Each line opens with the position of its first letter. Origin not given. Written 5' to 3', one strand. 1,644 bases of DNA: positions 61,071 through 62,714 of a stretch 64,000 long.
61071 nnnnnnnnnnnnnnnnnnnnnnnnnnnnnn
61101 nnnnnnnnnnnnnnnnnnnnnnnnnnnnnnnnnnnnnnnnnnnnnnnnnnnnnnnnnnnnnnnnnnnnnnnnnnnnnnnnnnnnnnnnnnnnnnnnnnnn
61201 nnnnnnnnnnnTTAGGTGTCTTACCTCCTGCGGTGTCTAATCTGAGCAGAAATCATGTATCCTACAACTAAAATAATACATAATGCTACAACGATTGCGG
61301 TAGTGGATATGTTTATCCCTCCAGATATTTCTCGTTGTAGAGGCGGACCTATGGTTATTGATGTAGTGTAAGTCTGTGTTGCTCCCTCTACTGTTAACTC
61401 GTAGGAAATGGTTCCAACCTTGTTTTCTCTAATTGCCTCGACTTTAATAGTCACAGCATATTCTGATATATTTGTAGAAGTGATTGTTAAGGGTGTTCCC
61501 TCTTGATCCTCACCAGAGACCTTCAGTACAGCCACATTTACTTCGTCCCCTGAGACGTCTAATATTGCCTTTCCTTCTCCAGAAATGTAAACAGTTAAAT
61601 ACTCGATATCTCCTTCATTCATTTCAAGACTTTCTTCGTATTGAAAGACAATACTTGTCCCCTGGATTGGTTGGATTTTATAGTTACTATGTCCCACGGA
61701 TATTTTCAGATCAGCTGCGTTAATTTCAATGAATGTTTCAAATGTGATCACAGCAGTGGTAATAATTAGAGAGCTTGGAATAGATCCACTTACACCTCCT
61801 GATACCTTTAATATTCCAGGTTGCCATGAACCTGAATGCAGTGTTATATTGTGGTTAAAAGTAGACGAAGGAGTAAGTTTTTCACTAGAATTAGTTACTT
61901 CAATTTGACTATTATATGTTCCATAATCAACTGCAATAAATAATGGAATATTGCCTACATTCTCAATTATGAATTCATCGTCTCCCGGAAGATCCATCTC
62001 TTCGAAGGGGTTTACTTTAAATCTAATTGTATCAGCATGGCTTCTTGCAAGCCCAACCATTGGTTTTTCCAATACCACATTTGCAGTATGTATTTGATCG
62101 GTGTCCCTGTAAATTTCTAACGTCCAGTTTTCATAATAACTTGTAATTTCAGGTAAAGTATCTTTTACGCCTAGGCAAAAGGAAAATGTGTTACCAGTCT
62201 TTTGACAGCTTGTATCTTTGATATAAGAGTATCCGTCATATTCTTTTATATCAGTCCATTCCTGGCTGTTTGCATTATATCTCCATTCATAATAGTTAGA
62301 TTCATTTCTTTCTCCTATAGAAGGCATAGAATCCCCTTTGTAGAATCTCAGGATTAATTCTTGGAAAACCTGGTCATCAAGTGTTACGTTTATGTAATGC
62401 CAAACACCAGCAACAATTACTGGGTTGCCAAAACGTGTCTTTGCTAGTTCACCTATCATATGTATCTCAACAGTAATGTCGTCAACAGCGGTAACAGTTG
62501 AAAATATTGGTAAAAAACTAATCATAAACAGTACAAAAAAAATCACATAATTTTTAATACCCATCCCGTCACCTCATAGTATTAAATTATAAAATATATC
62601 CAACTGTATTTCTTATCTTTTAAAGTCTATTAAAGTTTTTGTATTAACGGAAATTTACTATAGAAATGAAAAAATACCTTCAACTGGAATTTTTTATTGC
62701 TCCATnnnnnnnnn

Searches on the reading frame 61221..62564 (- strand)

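Call 4: search_protein_families(library=pfam, proteins=[window:61221-62564:-], max_evalue=1)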
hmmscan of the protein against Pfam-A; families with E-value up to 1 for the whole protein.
window:61221-62564:- (447 aa): 1 family
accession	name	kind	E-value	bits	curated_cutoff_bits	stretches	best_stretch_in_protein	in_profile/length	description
PF22544.2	HYDIN_VesB_CFA65-like_Ig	-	0.12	13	25.5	1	196-248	23-76/100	HYDIN/CFA65/VesB-like, Ig-like domain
